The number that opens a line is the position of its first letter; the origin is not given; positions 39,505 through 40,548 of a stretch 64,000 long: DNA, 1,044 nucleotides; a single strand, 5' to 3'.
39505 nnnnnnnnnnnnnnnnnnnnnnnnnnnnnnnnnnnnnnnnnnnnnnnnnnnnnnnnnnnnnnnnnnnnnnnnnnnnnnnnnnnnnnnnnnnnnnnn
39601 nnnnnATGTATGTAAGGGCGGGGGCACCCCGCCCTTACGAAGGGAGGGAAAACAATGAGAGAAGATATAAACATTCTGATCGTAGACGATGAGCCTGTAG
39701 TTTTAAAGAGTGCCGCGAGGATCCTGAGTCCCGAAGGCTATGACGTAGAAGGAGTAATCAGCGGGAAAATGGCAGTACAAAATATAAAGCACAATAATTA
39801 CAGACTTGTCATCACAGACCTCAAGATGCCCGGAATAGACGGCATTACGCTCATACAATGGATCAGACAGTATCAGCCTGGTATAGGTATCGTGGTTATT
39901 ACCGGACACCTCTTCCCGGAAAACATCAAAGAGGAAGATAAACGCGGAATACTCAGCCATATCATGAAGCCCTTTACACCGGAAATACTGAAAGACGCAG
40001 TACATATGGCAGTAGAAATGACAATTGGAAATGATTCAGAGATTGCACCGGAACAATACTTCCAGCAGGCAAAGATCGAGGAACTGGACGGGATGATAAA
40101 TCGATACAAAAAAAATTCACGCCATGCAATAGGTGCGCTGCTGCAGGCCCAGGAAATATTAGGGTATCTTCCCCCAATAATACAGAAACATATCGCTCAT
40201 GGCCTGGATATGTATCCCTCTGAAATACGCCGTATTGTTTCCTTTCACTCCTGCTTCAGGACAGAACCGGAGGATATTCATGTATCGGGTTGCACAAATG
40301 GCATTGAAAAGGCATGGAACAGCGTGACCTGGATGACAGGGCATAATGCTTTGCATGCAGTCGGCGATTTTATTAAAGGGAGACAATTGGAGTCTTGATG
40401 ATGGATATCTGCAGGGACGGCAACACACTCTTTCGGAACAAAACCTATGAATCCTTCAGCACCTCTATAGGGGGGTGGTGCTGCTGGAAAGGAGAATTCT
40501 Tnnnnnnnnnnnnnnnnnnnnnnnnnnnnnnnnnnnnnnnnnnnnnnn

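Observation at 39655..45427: NAD-linked formate dehydrogenase module with a receiver domain fused to a split NuoE-like subunit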

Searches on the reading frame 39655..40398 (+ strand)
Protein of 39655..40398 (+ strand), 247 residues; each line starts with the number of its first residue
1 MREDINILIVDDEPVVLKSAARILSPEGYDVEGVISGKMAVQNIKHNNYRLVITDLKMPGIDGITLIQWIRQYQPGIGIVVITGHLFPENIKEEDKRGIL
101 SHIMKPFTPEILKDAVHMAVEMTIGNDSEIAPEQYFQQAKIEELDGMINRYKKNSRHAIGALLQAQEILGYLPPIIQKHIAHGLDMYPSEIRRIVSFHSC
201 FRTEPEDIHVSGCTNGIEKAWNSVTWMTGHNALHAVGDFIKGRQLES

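Call 4: search_protein_families(library=pfam, proteins=[window:39655-40398:+], max_evalue=0.1)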
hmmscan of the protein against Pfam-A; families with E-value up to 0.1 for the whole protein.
window:39655-40398:+ (247 aa): 2 families
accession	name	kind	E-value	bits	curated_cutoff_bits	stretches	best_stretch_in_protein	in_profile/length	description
PF00072.30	Response_reg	-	1.1e-24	87.2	30.2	1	7-116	1-110/111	Response regulator receiver domain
PF01257.25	2Fe-2S_thioredx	-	3.8e-10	40.2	24.8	1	146-215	3-73/145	Thioredoxin-like [2Fe-2S] ferredoxin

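Call 5: find_homologous_proteins(query=window:39655-40395:+, max_evalue=0.00001)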
Query window:39655-40395:+ (247 aa): 203 proteins with E <= 0.00001 among 476 candidates; the best 120 are listed.
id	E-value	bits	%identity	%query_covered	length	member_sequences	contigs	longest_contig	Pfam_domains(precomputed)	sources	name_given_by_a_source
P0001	4.6e-163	559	100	100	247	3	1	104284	PF01257.26,PF00072.31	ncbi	-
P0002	7.0e-117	407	73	100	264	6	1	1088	PF01257.26,PF00072.31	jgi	jgi:CheY-like chemotaxis protein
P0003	6.7e-114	398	73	100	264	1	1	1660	PF01257.26,PF00072.31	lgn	-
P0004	2.4e-110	386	71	100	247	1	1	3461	PF01257.26,PF00072.31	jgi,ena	-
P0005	9.2e-94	332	61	98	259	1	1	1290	PF01257.26,PF00072.31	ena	-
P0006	1.6e-90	321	61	99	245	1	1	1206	PF01257.26,PF00072.31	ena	-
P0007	7.7e-89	316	57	100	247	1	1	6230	PF01257.26,PF00072.31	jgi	jgi:CheY-like chemotaxis protein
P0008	7.4e-87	309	57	100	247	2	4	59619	PF01257.26,PF00072.31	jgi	jgi:CheY-like chemotaxis protein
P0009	1.4e-84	302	56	99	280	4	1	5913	PF01257.26,PF00072.31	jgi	jgi:CheY-like chemotaxis protein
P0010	1.5e-84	302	57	100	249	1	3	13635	PF01257.26,PF00072.31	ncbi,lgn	-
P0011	5.0e-82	293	56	98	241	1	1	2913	PF01257.26,PF00072.31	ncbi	-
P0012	2.1e-81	291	55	100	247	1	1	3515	PF01257.26,PF00072.31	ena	-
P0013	1.0e-78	283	56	98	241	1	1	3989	PF01257.26,PF00072.31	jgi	-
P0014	9.0e-78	279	55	100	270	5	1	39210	PF01257.26,PF00072.31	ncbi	-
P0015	1.1e-77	279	53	100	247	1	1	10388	PF01257.26,PF00072.31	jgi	-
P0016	6.0e-77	277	54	100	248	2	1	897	PF01257.26,PF00072.31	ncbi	-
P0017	5.4e-76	274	52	99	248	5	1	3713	PF01257.26,PF00072.31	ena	-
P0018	8.3e-75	270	52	100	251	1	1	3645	PF01257.26,PF00072.31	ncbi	-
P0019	1.1e-74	269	53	100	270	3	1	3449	PF01257.26,PF00072.31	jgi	jgi:CheY-like chemotaxis protein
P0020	1.3e-74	269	52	99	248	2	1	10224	PF01257.26,PF00072.31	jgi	jgi:CheY-like chemotaxis protein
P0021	2.5e-74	268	54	98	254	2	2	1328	PF01257.26,PF00072.31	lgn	-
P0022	2.1e-71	259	50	99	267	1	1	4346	PF01257.26,PF00072.31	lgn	-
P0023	8.6e-70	253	50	98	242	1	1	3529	PF01257.26,PF00072.31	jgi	jgi:CheY-like chemotaxis protein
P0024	2.3e-69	252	49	100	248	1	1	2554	PF01257.26,PF00072.31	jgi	jgi:CheY-like chemotaxis protein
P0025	1.6e-68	249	51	100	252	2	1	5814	PF01257.26,PF00072.31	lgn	-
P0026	1.6e-68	249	49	99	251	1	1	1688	PF01257.26,PF00072.31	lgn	-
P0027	4.2e-65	238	52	92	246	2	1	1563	PF01257.26,PF00072.31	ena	-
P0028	6.0e-54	201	47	91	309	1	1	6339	PF01257.26,PF00072.31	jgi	-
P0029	7.4e-54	201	47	91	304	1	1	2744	PF01257.26,PF00072.31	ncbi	-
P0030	1.2e-52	197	49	85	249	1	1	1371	PF01257.26,PF00072.31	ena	-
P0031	1.6e-52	197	46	85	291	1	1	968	PF01257.26,PF00072.31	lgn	-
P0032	2.1e-52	196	46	85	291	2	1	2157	PF01257.26,PF00072.31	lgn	-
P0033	2.3e-52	196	47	85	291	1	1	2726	PF01257.26,PF00072.31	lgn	-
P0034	1.5e-51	194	43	91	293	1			PF01257.26,PF00072.31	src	-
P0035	5.6e-51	192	48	81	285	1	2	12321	PF01257.26,PF00072.31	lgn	-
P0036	6.1e-51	192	47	83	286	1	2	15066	PF01257.26,PF00072.31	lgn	-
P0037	8.3e-51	191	47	85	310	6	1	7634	PF01257.26,PF00072.31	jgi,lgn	-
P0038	2.7e-50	189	47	81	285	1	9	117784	PF01257.26,PF00072.31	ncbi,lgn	-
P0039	2.7e-50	189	47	81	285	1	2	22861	PF01257.26,PF00072.31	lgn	-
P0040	2.7e-50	189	47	81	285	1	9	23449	PF01257.26,PF00072.31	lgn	-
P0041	2.7e-50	189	47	81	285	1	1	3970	PF01257.26,PF00072.31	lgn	-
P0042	3.7e-50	189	47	81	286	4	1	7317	PF01257.26,PF00072.31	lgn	-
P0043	4.1e-50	189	47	81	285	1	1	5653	PF01257.26,PF00072.31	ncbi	-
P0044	4.2e-50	189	47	85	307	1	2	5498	PF01257.26,PF00072.31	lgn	-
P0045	7.4e-50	188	50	83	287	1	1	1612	PF01257.26,PF00072.31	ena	-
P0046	7.6e-50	188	47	81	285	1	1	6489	PF01257.26,PF00072.31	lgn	-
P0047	1.1e-49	187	48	83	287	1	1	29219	PF01257.26,PF00072.31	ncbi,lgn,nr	ncbi:MAG: NAD(P)H-dependent oxidoreductase subunit E [Nitrospirae bacterium]|nr:NAD(P)H-dependent ox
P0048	3.4e-48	183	44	83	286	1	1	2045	PF01257.26,PF00072.31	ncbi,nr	ncbi:MAG TPA: NAD(P)H-dependent oxidoreductase subunit E [Thermodesulfovibrionales bacterium]|nr:NAD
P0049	4.0e-47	179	47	82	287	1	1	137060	PF01257.26,PF23198.2,PF00072.31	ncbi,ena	-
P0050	3.9e-46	176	46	83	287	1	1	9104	PF01257.26,PF00072.31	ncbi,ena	-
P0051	4.6e-46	176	43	85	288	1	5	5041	PF01257.26,PF00072.31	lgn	-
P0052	2.1e-45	173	46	82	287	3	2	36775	PF01257.26,PF00072.31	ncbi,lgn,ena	-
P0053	9.6e-45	171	46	83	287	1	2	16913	PF01257.26,PF00072.31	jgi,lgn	jgi:NADH-quinone oxidoreductase subunit E/NADP-reducing hydrogenase subunit HndA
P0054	1.2e-44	171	43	83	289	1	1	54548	PF01257.26,PF00072.31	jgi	jgi:NADH-quinone oxidoreductase subunit E/NADP-reducing hydrogenase subunit HndA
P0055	1.9e-44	170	46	83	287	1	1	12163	PF01257.26,PF00072.31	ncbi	-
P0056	1.3e-43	168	45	83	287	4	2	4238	PF01257.26,PF00072.31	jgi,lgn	-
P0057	2.0e-43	167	44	83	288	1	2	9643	PF01257.26,PF00072.31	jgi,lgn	jgi:NADH-quinone oxidoreductase subunit E/NADP-reducing hydrogenase subunit HndA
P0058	2.1e-43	167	45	83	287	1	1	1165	PF01257.26,PF00072.31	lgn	-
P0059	4.8e-43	166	44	83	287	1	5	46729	PF01257.26,PF00072.31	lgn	-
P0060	1.0e-42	165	43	85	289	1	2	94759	PF01257.26,PF00072.31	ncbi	-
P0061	5.3e-42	162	44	83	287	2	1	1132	PF01257.26,PF00072.31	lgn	-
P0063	6.3e-41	159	44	83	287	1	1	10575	PF01257.26,PF00072.31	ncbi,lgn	-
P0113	2.7e-17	81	30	48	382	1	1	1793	PF01257.26,PF00072.31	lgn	-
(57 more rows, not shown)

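Call 9: find_encoding_contigs(protein=P0001, flank=10000, max_places=3)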
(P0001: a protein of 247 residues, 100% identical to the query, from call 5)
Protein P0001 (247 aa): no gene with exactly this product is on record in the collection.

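Call 10: find_encoding_contigs(protein=P0008, flank=10000, max_places=3)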
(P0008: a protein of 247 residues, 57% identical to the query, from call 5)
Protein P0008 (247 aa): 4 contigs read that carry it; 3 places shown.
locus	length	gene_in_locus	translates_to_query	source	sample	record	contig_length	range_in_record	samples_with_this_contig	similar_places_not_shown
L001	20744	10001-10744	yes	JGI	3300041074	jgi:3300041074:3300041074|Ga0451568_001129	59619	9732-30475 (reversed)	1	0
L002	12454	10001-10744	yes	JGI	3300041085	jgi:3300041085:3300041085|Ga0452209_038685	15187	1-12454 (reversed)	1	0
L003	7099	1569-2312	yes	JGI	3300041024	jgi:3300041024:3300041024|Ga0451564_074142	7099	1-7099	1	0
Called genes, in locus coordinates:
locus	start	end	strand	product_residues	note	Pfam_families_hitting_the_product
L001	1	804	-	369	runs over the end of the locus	PF12038:QTMAN_N, PF00534:Glycos_transf_1, PF13692:Glyco_trans_1_4 (weak)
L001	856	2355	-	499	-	PF07690:MFS_1, PF23262:NFD4_C (faint), PF07690:MFS_1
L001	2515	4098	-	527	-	PF00270:DEAD, PF04851:ResIII, PF00271:Helicase_C, PF03880:DbpA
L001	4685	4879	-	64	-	-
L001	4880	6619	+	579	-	PF02743:dCache_1, PF00672:HAMP, PF07730:HisKA_3, PF13581:HATPase_c_2 (weak), PF02518:HATPase_c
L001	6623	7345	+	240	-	PF00072:Response_reg, PF00196:GerE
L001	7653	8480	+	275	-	PF00175:NAD_binding_1 (weak), PF10418:DHODB_Fe-S_bind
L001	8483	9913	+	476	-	PF14691:Fer4_20, PF01266:DAO (faint), PF07992:Pyr_redox_2, PF12831:FAD_oxidored (faint), PF13738:Pyr_redox_3 (faint), PF13450:NAD_binding_8 (weak), PF00070:Pyr_redox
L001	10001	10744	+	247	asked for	PF00072:Response_reg, PF01257:2Fe-2S_thioredx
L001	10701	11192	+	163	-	-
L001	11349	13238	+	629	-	PF01512:Complex1_51K, PF10589:NADH_4Fe-4S, PF00037:Fer4 (weak), PF12837:Fer4_6 (weak), PF12838:Fer4_7 (weak), PF13187:Fer4_9 (weak), PF13237:Fer4_10, PF14697:Fer4_21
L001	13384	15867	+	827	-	PF00111:Fer2 (weak), PF13510:Fer2_4, PF10588:NADH-G_4Fe-4S_3, PF12838:Fer4_7 (weak), PF22117:Fer4_Nqo3, PF04879:Molybdop_Fe4S4, PF00384:Molybdopterin, PF01568:Molydop_binding, +2 more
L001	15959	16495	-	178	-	-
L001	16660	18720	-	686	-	PF08448:PAS_4, PF00989:PAS, PF08448:PAS_4 (weak), PF13426:PAS_9, PF08447:PAS_3, PF00990:GGDEF, PF00563:EAL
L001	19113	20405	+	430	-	PF01510:Amidase_2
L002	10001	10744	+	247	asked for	PF00072:Response_reg, PF01257:2Fe-2S_thioredx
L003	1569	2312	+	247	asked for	PF00072:Response_reg, PF01257:2Fe-2S_thioredx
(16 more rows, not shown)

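Call 11: find_encoding_contigs(protein=P0038, flank=10000, max_places=3)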
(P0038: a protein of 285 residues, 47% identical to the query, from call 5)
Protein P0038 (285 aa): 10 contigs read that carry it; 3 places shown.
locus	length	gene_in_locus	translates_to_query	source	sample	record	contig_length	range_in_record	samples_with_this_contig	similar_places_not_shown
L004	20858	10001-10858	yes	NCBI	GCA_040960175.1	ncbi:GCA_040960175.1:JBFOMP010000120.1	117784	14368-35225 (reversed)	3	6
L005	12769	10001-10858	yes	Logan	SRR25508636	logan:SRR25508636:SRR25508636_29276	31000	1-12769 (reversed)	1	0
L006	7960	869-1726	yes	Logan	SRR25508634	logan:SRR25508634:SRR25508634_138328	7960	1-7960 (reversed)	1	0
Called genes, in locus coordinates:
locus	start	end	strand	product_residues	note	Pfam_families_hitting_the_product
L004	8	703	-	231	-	PF00702:Hydrolase, PF12710:HAD (weak), PF13419:HAD_2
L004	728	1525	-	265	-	PF00459:Inositol_P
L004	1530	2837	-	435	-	PF01590:GAF, PF13185:GAF_2, PF13492:GAF_3, PF13487:HD_5, PF01966:HD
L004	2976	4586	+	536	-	PF00672:HAMP, PF00512:HisKA, PF02518:HATPase_c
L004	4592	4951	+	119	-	PF07085:DRTGG (weak)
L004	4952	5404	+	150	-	PF13581:HATPase_c_2, PF02518:HATPase_c (weak)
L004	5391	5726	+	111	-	PF07085:DRTGG (weak)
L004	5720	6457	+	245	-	PF02811:PHP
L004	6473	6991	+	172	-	PF02518:HATPase_c, PF13589:HATPase_c_3 (weak)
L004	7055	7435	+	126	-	PF00072:Response_reg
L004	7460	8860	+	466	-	PF00072:Response_reg, PF01078:Mg_chelatase (faint), PF00158:Sigma54_activat, PF14532:Sigma54_activ_2, PF00004:AAA (weak), PF07728:AAA_5, PF25601:AAA_lid_14, PF02954:HTH_8 (weak)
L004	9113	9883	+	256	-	PF00072:Response_reg, PF01597:GCV_H (weak)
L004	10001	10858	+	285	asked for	PF00072:Response_reg, PF01257:2Fe-2S_thioredx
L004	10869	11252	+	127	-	-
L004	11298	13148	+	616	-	PF01257:2Fe-2S_thioredx (weak), PF01512:Complex1_51K, PF10589:NADH_4Fe-4S, PF00037:Fer4 (weak), PF12837:Fer4_6 (weak), PF12838:Fer4_7 (weak), PF13187:Fer4_9 (weak), PF13237:Fer4_10, +2 more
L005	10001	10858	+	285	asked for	PF00072:Response_reg, PF01257:2Fe-2S_thioredx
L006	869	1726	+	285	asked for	PF00072:Response_reg, PF01257:2Fe-2S_thioredx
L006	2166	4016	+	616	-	PF01257:2Fe-2S_thioredx (weak), PF01512:Complex1_51K, PF10589:NADH_4Fe-4S, PF00037:Fer4 (weak), PF12837:Fer4_6 (weak), PF12838:Fer4_7 (weak), PF13187:Fer4_9 (weak), PF13237:Fer4_10, +2 more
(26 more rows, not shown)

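Call 16: search_protein_families(library=ncbifam, proteins=[window:39655-40395:+], max_evalue=0.001)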
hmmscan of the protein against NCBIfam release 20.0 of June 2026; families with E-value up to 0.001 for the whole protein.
window:39655-40395:+ (247 aa): 98 families (the best 25 are shown)
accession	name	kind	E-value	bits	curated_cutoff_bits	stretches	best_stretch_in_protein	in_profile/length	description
NF011695.0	PRK15115.1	equivalog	6.1e-19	68.1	763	1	3-127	5-129/445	two-component system response regulator GlrR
NF053512.1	nitric_RR_NosR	exception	1.7e-18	66.9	400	1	7-123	1-118/422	response regulator c-di-GMP phosphodiesterase, NosR family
NF006900.1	PRK09390.1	equivalog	6e-17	61.8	255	1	1-126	1-126/203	response regulator FixJ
NF011874.0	PRK15347.1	equivalog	7.6e-17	60.6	852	1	5-149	691-839/921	two component system sensor kinase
NF047793.1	ResRegPgtA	equivalog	2.9e-16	59.3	650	1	3-147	4-145/414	two-component system response regulator PgtA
NF052313.1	T9SS_RR_PorX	equivalog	1.1e-15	57.4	300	1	6-118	2-114/513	T9SS response regulator signal transducer PorX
NF051850.1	RespRegRprY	equivalog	3.3e-14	52.8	370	1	1-117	1-117/234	response regulator transcription factor RprY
NF007689.0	PRK10365.1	equivalog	6.7e-14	51.5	760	1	2-132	3-133/441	sigma-54-dependent response regulator transcription factor ZraR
NF046022.1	RespRegCpdRBruc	equivalog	7.1e-14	51.8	180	1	5-86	2-83/120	cell cycle two-component system response regulator CpdR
NF051870.1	NAssimRespRegNtrX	equivalog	9.5e-14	51.1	600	1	6-123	3-122/452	nitrogen assimilation response regulator NtrX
TIGR01818.1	ntrC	equivalog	2.5e-13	49.6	558.6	1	7-126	1-116/463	nitrogen regulation protein NR(I)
NF008318.0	PRK11107.1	equivalog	4.3e-13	48.2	890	1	2-123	665-788/920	two-component sensor histidine kinase BarA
TIGR02956.1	TMAO_torS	equivalog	4.7e-13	48.1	676.5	1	5-141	702-843/967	TMAO reductase system sensor histidine kinase/response regulator TorS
NF008099.0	PRK10841.1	equivalog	8.5e-13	47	920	1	3-120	823-940/949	two-component system sensor histidine kinase RcsC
NF008469.0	PRK11361.1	equivalog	1.7e-12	46.8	714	1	5-123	5-123/461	acetoacetate metabolism transcriptional regulator AtoC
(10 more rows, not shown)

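Call 19: find_related_loci(query=A1, collection=genome_contigs, flank=8000)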
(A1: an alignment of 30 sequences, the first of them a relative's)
Query A1 (247 aa) in genome_contigs; peptide patterns used: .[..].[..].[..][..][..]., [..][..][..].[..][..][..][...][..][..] (x = any residue, [..] = any of these).
600 stretches matched a pattern (row limit reached: there are more); 470 encode a relative of the query (tblastn E <= 1e-3); the best 80 are kept; 80 distinct loci.
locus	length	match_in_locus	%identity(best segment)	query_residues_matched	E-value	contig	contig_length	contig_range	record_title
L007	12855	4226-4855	46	1-209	1e-57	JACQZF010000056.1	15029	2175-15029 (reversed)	MAG: Nitrospirae bacterium isolate NC_groundwater_1560_Pr4_S-0.65um_46_16 SR1-18-Sp65_coassembly_scaffold_290146, whole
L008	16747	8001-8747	43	1-245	1e-56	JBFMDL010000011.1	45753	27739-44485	MAG: Nitrospirota bacterium isolate MAG218 MAG218_11, whole genome shotgun sequence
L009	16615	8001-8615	49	6-209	1e-55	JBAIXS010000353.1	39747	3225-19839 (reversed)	MAG: Candidatus Sulfobium mesophilum isolate bin_230 c_000024317311, whole genome shotgun sequence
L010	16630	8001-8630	45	1-209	4e-55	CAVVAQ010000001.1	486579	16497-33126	MAG: uncultured Nitrospira sp. isolate MFD09730.bin.2.50 genome assembly, contig: contig_11683, whole genome shotgun seq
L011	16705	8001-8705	41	1-243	7e-55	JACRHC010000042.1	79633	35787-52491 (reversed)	MAG: Nitrospirae bacterium isolate NC_groundwater_1767_Pr3_B-0.1um_50_141 SR-2_scaffold_141_872730, whole genome shotgun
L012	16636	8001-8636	42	1-209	1e-53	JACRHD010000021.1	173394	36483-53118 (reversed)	MAG: Nitrospirae bacterium isolate NC_groundwater_1768_Pr3_B-0.1um_50_19 SR-2_scaffold_141_1039728, whole genome shotgun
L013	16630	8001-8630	45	1-209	4e-54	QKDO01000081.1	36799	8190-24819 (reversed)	MAG: Nitrospirae bacterium isolate SZUA-452 scaffold_2124, whole genome shotgun sequence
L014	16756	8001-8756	41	1-245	4e-53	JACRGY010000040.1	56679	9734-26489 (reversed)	MAG: Nitrospirae bacterium isolate NC_groundwater_1763_Pr3_B-0.1um_44_11 SR-2_scaffold_141_597664, whole genome shotgun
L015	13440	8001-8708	42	1-225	8e-53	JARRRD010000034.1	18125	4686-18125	MAG: Candidatus Sulfobium sp. isolate Spart_219_MAG scaffold_1585, whole genome shotgun sequence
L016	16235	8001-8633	44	1-209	2e-51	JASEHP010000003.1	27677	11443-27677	MAG: Thermodesulfovibrionales bacterium isolate Yes70-26 NODE_3_length_27677_cov_31.991782, whole genome shotgun sequenc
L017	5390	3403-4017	44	6-209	3e-48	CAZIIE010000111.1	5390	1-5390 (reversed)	MAG TPA_asm: uncultured Nitrospirota bacterium isolate SRP162660_co2_172 genome assembly, contig: NODE_12907_length_5390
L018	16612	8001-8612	44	7-209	6e-48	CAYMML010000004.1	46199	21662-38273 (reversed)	MAG TPA_asm: uncultured Thermodesulfovibrio sp. isolate SRP162660_co1_93 genome assembly, contig: NODE_140_length_46199_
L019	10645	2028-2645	44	6-209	5e-48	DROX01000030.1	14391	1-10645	MAG TPA_asm: Nitrospirae bacterium isolate HyVt-545 HyVt-545_k145_1166515, whole genome shotgun sequence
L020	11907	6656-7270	43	6-209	2e-47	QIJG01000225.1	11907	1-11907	MAG: Nitrospirae bacterium isolate SZUA-77 Ga0063293_10018330, whole genome shotgun sequence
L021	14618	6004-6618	43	6-209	9e-47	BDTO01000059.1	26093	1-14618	Bacterium BMS3Bbin05 DNA, contig: NODE_35, whole genome shotgun sequence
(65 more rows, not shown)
